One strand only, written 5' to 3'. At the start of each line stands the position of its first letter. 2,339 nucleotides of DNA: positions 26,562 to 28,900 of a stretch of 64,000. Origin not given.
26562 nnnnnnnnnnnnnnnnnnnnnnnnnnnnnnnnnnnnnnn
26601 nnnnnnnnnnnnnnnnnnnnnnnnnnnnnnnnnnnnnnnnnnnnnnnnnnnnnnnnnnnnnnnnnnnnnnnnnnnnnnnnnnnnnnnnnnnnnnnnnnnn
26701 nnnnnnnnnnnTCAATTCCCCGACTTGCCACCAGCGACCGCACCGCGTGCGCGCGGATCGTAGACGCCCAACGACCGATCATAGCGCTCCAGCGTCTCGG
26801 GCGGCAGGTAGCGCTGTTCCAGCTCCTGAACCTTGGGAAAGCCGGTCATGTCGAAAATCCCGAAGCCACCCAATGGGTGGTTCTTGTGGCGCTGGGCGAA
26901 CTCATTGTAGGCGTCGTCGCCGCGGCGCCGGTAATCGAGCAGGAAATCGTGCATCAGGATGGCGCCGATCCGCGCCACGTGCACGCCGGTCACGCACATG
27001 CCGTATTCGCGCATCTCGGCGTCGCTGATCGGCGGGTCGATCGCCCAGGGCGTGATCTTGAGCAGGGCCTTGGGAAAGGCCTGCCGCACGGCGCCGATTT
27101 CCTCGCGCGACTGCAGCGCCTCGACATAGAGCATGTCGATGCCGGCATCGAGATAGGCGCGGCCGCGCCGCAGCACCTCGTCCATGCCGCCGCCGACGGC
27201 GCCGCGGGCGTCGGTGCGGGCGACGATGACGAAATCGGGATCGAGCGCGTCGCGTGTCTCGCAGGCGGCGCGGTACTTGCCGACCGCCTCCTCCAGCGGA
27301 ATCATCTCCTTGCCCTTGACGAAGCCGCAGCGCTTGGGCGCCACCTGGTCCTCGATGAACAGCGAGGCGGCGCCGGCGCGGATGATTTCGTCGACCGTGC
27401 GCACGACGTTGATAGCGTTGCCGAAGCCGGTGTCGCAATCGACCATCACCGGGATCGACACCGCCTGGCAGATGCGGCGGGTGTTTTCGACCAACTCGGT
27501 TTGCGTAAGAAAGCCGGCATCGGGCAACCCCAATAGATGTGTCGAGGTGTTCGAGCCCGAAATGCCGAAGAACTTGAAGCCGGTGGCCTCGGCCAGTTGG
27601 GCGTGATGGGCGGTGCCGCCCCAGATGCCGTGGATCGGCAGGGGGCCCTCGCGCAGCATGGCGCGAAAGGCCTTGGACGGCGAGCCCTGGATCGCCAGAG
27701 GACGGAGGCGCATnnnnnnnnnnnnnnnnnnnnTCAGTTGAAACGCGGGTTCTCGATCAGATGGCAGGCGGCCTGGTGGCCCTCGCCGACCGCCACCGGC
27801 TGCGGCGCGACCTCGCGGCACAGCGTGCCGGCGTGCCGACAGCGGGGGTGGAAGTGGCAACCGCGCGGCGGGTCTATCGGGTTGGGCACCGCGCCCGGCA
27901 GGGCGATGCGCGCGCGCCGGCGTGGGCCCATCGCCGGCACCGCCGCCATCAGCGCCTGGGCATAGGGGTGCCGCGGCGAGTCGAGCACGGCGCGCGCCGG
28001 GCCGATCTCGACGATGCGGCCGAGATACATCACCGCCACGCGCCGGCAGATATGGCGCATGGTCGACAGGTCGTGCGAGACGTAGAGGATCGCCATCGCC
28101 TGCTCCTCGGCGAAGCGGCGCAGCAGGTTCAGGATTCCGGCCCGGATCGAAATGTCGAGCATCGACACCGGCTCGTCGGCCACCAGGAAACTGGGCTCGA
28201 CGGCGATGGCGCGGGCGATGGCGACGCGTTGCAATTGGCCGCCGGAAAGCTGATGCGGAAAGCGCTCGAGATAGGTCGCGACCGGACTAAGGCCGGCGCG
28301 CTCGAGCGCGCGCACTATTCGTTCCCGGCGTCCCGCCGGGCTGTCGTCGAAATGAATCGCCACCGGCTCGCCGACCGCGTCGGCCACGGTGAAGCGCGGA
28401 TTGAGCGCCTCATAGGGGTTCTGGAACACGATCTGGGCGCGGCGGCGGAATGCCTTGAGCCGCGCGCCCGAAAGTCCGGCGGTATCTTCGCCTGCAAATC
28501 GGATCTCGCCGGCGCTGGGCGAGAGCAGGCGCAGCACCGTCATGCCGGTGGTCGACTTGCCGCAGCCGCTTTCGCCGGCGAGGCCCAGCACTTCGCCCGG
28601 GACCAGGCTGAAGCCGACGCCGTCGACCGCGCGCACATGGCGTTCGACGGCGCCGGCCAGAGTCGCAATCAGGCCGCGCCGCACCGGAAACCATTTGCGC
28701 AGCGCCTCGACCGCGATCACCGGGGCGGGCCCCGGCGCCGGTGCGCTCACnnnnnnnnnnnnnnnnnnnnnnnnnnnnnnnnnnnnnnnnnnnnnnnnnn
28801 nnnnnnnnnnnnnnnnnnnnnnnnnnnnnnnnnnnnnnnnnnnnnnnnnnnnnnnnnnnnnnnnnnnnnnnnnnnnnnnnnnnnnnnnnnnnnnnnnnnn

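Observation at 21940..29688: Dpp/Opp-type ABC operon interrupted by two PEP-mutase-family paralogs, with the two ATPase genes 5 kb apart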

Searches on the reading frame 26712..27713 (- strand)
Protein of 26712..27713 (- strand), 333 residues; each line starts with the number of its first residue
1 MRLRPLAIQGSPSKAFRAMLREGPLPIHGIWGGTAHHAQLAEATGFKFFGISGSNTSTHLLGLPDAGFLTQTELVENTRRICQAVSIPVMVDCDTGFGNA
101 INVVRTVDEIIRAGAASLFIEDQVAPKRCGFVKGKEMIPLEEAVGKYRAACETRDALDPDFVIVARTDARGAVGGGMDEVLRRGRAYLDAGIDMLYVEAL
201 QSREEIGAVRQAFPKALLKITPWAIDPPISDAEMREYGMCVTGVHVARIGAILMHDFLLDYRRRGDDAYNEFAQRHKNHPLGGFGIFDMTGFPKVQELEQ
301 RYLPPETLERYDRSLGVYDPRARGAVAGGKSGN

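Call 3: search_protein_families(library=pfam, proteins=[window:26712-27713:-])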
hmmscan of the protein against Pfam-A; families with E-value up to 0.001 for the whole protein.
window:26712-27713:- (333 aa): 2 families
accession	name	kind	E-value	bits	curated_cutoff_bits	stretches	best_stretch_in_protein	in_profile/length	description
PF13714.12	PEP_mutase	-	5.9e-40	137.8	31.5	1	24-239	10-215/240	Phosphoenolpyruvate phosphomutase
PF00463.27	ICL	-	1.8e-14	53.6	26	1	87-172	150-236/526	Isocitrate lyase family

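Call 4: search_protein_families(library=ncbifam, proteins=[window:26712-27713:-])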
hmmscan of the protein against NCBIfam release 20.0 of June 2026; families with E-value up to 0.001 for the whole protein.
window:26712-27713:- (333 aa): 8 families
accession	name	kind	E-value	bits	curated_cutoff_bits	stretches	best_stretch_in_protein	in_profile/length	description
TIGR02317.1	prpB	equivalog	1.5e-56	191.7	354.4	1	14-239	3-223/285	methylisocitrate lyase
NF008455.0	PRK11320.1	equivalog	2.1e-51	174.9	353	1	10-215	5-205/295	methylisocitrate lyase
TIGR02319.1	CPEP_Pphonmut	equivalog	5.8e-44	150.5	420.05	1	36-218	27-205/294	carboxyvinyl-carboxyphosphonate phosphorylmutase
TIGR02321.1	Pphn_pyruv_hyd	equivalog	1.4e-31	109.7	374.4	1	15-303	6-289/290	phosphonopyruvate hydrolase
TIGR02320.1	PEP_mutase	equivalog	9.3e-26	90.5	319.55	1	39-215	31-206/284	phosphoenolpyruvate mutase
TIGR01346.1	isocit_lyase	equivalog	6e-18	64.6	275.9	1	87-172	151-237/527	isocitrate lyase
NF011645.0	PRK15063.1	equivalog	1.8e-17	63.3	562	1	83-172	144-234/430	isocitrate lyase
NF005074.0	PRK06498.1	equivalog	5.1e-13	48.4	446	1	84-172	176-266/531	isocitrate lyase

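Call 70: find_homologous_proteins(query=window:26712-27713:-)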
Query window:26712-27713:- (333 aa): 7855 proteins with E <= 0.001 among 8000 candidates; the best 120 are listed.
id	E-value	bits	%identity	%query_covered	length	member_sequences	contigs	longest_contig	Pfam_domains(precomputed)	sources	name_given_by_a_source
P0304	1.1e-223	759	100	100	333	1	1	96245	PF13714.13,PF00463.28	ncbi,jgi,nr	ncbi:MAG: isocitrate lyase/PEP mutase family protein [Alphaproteobacteria bacterium]|nr:isocitrate l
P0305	3.7e-184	630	85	96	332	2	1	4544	PF13714.13,PF00463.28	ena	-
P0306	2.7e-177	607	81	97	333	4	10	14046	PF13714.13,PF00463.28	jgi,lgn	jgi:2-methylisocitrate lyase-like PEP mutase family enzyme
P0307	4.3e-176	603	81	96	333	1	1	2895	PF13714.13,PF00463.28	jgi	jgi:2-methylisocitrate lyase-like PEP mutase family enzyme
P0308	5.3e-175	599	80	98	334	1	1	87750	PF13714.13,PF00463.28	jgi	-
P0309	2.8e-174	597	79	96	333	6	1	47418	PF13714.13,PF00463.28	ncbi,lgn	-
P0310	7.0e-172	589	79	96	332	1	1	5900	PF13714.13,PF00463.28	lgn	-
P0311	5.9e-171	586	78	96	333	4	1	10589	PF13714.13,PF00463.28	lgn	-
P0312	9.7e-171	585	78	96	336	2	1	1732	PF13714.13,PF00463.28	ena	-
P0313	5.3e-170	583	80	96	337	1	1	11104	PF13714.13,PF00463.28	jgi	jgi:2-methylisocitrate lyase-like PEP mutase family enzyme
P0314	6.5e-170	583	77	97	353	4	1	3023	PF13714.13,PF00463.28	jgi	jgi:2-methylisocitrate lyase-like PEP mutase family enzyme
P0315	5.4e-169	580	77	96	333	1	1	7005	PF13714.13,PF00463.28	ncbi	ncbi:MAG: oxaloacetate decarboxylase [Alphaproteobacteria bacterium]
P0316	1.0e-168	579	76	96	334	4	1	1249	PF13714.13,PF00463.28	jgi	-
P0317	5.2e-168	576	77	96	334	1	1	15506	PF13714.13,PF00463.28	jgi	jgi:2-methylisocitrate lyase-like PEP mutase family enzyme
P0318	3.1e-167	574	76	96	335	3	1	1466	PF13714.13,PF00463.28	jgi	-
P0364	3.1e-147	508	68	97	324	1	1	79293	PF13714.13,PF00463.28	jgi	jgi:2-methylisocitrate lyase-like PEP mutase family enzyme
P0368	1.8e-145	502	67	97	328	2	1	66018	PF13714.13,PF00463.28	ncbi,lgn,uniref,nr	ncbi:isocitrate lyase/PEP mutase family protein [Sinorhizobium meliloti]|uniref:isocitrate lyase/PEP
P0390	1.3e-136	473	65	96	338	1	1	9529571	PF13714.13,PF00463.28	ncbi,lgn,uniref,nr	ncbi:isocitrate lyase/PEP mutase family protein [Bradyrhizobium sp. C-145]|uniref:isocitrate lyase/P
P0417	1.1e-129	450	60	96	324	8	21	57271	PF13714.13,PF00463.28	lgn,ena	-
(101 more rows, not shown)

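Call 71: find_encoding_contigs(protein=P0368, flank=10000, max_places=1)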
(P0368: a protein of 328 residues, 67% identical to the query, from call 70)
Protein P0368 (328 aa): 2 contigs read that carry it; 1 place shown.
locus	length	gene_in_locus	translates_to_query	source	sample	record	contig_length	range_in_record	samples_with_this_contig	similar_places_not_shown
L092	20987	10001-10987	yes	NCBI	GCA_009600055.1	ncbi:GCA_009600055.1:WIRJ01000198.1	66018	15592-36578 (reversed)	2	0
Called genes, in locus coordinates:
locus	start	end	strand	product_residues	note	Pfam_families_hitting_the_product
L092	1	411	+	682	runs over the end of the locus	PF01970:TctA, PF07331:TctB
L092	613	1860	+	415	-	PF05977:MFS_3, PF07690:MFS_1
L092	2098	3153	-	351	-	PF04909:Amidohydro_2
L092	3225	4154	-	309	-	PF12911:OppC_N (weak), PF00528:BPD_transp_1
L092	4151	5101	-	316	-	PF19300:BPD_transp_1_N, PF00528:BPD_transp_1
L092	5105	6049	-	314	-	PF00005:ABC_tran, PF13304:AAA_21 (faint), PF08352:oligo_HPY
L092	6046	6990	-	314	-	PF00005:ABC_tran, PF13304:AAA_21 (weak), PF08352:oligo_HPY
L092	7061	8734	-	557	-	PF00496:SBP_bac_5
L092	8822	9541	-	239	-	PF00392:GntR, PF07729:FCD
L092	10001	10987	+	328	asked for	PF13714:PEP_mutase, PF00463:ICL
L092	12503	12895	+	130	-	PF03992:ABM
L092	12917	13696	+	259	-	PF02627:CMD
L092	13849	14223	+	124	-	PF10012:DUF2255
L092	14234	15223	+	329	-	PF00248:Aldo_ket_red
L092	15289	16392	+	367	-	PF07995:GSDH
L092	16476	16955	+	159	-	PF00190:Cupin_1 (weak), PF02311:AraC_binding (weak), PF07883:Cupin_2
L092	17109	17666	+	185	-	PF13193:AMP-binding_C (weak)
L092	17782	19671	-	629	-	PF00211:Guanylate_cyc, PF00515:TPR_1 (faint), PF13428:TPR_14 (faint), PF13432:TPR_16 (faint), PF07719:TPR_2 (faint), PF13414:TPR_11 (faint), PF13431:TPR_17 (faint), PF14559:TPR_19 (faint)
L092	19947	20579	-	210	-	PF00561:Abhydrolase_1, PF12146:Hydrolase_4 (weak), PF12697:Abhydrolase_6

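Call 72: find_encoding_contigs(protein=P0390, flank=10000, max_places=1)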
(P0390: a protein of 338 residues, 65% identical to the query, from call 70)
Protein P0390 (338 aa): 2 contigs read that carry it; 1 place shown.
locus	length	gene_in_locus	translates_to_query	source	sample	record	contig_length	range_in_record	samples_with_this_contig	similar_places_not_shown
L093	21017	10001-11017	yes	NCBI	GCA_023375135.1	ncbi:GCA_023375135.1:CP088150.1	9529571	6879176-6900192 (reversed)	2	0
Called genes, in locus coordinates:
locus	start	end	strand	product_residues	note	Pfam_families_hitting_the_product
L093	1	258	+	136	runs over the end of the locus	PF02771:Acyl-CoA_dh_N (faint), PF01527:HTH_Tnp_1 (weak)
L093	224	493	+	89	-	-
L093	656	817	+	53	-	PF00665:rve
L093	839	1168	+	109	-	-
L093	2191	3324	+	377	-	PF01321:Creatinase_N, PF00557:Peptidase_M24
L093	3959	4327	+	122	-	-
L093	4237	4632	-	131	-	PF01527:HTH_Tnp_1, PF13384:HTH_23, PF13518:HTH_28 (weak)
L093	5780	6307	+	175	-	PF07969:Amidohydro_3 (faint), PF01979:Amidohydro_1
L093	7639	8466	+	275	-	PF13714:PEP_mutase, PF00463:ICL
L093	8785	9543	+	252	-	PF00561:Abhydrolase_1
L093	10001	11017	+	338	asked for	PF13714:PEP_mutase, PF00463:ICL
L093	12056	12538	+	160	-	-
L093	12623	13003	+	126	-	PF01527:HTH_Tnp_1, PF13384:HTH_23 (faint)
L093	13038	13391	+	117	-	PF05717:TnpB_IS66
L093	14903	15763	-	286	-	PF02899:Phage_int_SAM_1 (weak), PF00589:Phage_integrase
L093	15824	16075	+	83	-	-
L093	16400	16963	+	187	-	PF07929:PRiA4_ORF3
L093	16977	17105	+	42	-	PF13005:zf-IS66 (weak)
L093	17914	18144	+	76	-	PF13817:DDE_Tnp_IS66_C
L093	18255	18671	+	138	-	PF03695:UPF0149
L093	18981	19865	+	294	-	PF00528:BPD_transp_1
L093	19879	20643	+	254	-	PF02463:SMC_N (faint), PF00005:ABC_tran, PF13304:AAA_21 (faint)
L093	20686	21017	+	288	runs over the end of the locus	PF00497:SBP_bac_3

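Call 73: find_encoding_contigs(protein=P0417, flank=10000, max_places=1)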
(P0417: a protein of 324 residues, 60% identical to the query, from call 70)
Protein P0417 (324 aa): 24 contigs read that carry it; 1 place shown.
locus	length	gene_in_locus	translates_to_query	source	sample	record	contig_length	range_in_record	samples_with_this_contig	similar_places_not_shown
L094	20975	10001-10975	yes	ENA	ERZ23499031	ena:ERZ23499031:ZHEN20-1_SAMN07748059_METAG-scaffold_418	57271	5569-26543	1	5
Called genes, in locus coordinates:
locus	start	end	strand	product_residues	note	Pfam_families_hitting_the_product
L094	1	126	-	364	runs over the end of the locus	PF02746:MR_MLE_N, PF13378:MR_MLE_C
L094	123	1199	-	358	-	PF00180:Iso_dh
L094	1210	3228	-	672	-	PF01970:TctA, PF07331:TctB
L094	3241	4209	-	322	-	PF03401:TctC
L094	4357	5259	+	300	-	PF00126:HTH_1, PF03466:LysR_substrate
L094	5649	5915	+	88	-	-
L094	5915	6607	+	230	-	-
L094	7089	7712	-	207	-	PF00694:Aconitase_C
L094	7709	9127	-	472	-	PF00330:Aconitase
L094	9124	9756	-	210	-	PF00392:GntR, PF07729:FCD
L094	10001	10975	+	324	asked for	PF13714:PEP_mutase, PF00463:ICL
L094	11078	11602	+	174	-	PF07331:TctB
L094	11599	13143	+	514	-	PF01970:TctA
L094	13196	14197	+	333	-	PF03401:TctC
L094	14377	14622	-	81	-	-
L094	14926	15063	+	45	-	-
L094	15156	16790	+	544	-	PF00501:AMP-binding, PF13193:AMP-binding_C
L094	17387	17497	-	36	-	-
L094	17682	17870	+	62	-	-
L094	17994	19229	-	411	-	PF07690:MFS_1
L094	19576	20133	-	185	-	PF00857:Isochorismatase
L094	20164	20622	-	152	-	PF01047:MarR, PF12802:MarR_2, PF13463:HTH_27 (weak)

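Call 76: find_encoding_contigs(protein=P0364, flank=10000, max_places=1)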
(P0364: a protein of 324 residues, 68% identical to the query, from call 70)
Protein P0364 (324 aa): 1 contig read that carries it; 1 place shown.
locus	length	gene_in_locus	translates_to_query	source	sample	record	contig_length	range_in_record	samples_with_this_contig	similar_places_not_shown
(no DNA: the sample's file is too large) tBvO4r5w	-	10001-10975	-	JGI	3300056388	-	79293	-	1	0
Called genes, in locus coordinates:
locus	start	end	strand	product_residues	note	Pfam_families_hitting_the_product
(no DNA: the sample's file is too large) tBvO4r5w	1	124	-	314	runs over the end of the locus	PF00528:BPD_transp_1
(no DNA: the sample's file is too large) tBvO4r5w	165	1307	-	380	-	PF00005:ABC_tran, PF08402:TOBE_2 (weak)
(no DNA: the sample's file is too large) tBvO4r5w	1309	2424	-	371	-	PF01547:SBP_bac_1, PF13531:SBP_bac_11, PF13416:SBP_bac_8, PF13343:SBP_bac_6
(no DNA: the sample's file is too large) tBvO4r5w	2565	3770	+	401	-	PF01408:GFO_IDH_MocA, PF22725:GFO_IDH_MocA_C3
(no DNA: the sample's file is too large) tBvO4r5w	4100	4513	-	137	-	PF00665:rve (weak)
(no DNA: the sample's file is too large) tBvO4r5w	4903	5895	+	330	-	PF03401:TctC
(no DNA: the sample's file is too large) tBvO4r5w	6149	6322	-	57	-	PF13683:rve_3 (weak)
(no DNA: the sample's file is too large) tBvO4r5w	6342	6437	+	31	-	-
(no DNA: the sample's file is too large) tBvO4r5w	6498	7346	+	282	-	PF04909:Amidohydro_2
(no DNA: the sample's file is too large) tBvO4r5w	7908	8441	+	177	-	-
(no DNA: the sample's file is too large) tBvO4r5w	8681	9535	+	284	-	PF04909:Amidohydro_2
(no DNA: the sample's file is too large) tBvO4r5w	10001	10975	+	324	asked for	PF13714:PEP_mutase, PF00463:ICL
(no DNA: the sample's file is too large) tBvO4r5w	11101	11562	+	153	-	PF13577:SnoaL_4 (weak)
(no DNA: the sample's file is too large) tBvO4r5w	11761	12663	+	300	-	-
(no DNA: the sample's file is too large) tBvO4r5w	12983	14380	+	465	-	PF00330:Aconitase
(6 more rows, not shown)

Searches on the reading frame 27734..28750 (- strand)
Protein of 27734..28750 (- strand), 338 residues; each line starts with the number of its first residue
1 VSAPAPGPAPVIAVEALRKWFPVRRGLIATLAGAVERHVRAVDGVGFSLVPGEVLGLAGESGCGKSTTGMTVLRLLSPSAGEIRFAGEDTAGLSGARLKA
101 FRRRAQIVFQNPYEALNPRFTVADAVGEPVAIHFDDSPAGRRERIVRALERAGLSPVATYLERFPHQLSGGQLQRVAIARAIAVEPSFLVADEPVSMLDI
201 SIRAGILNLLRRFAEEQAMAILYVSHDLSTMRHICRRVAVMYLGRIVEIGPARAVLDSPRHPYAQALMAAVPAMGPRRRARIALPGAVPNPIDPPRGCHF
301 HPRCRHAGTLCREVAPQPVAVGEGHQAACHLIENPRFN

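Call 3: search_protein_families(library=pfam, proteins=[window:27734-28750:-])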
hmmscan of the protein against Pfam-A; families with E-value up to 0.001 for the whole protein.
window:27734-28750:- (338 aa): 2 families
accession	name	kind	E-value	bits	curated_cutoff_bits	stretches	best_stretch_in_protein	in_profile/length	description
PF00005.33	ABC_tran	-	3.3e-29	102.7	25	1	43-195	2-136/137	ABC transporter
PF08352.17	oligo_HPY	-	5.2e-19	68.9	27.1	1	247-311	1-65/65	Oligopeptide/dipeptide transporter, C-terminal region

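Call 4: search_protein_families(library=ncbifam, proteins=[window:27734-28750:-])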
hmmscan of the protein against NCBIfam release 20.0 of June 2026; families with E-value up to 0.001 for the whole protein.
window:27734-28750:- (338 aa): 183 families (the best 25 are shown)
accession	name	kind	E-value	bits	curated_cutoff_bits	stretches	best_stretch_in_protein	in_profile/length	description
NF008453.0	PRK11308.1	subfamily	1.9e-100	336.4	408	1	10-334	11-328/334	dipeptide ABC transporter ATP-binding protein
NF043071.1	DppF_dipep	equivalog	1.9e-86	290.5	660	1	11-333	13-328/331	dipeptide ABC transporter ATP-binding subunit DppF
NF007613.0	PRK10261.1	equivalog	3.4e-84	283.4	1077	1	9-291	311-589/623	glutathione ABC transporter ATP-binding protein GsiA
NF011659.0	PRK15079.1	equivalog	1.9e-82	276.6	540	1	14-331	14-330/334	murein tripeptide/oligopeptide ABC transporter ATP binding protein OppF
NF011713.0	PRK15134.1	equivalog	2.6e-67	227.6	834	1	9-269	273-527/529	microcin C ABC transporter ATP-binding protein YejF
NF008246.0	PRK11022.1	equivalog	7.6e-67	225.7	541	1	36-331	17-316/326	dipeptide ABC transporter ATP-binding protein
TIGR02769.1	nickel_nikE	equivalog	1.4e-64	218.1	332.55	1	37-280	22-262/265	nickel import ATP-binding protein NikE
NF007010.1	PRK09473.1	subfamily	2.2e-61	207.3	575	1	36-331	15-313/318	oligopeptide ABC transporter ATP-binding protein OppD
NF007739.0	PRK10419.1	subfamily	2.8e-60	204.1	354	1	37-279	23-262/268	nickel ABC transporter ATP-binding protein NikE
NF043078.1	MMSYN1_0168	equivalog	1.3e-57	195.9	800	2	142-278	470-604/649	oligopeptide ABC transporter ATP-binding protein OppF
TIGR02770.1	nickel_nikD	equivalog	2.1e-56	190.9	318.7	1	42-270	2-228/230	nickel import ATP-binding protein NikD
NF047578.1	opine_ATP_CntD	equivalog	1.4e-48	165.5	380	1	41-271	19-253/266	staphylopine uptake ABC transporter ATP-binding protein CntD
NF047576.1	opine_ATP_CntF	equivalog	4.1e-48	163.9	385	1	41-270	19-252/264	staphylopine uptake ABC transporter ATP-binding protein CntF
NF011674.0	PRK15093.1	equivalog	8.9e-47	159.8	627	1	35-332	16-324/330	putrescine export ABC transporter ATP-binding protein SapD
NF043079.1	MMSYN1_0167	equivalog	2.5e-46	158.6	740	1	107-333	310-536/561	oligopeptide ABC transporter ATP-binding protein OppD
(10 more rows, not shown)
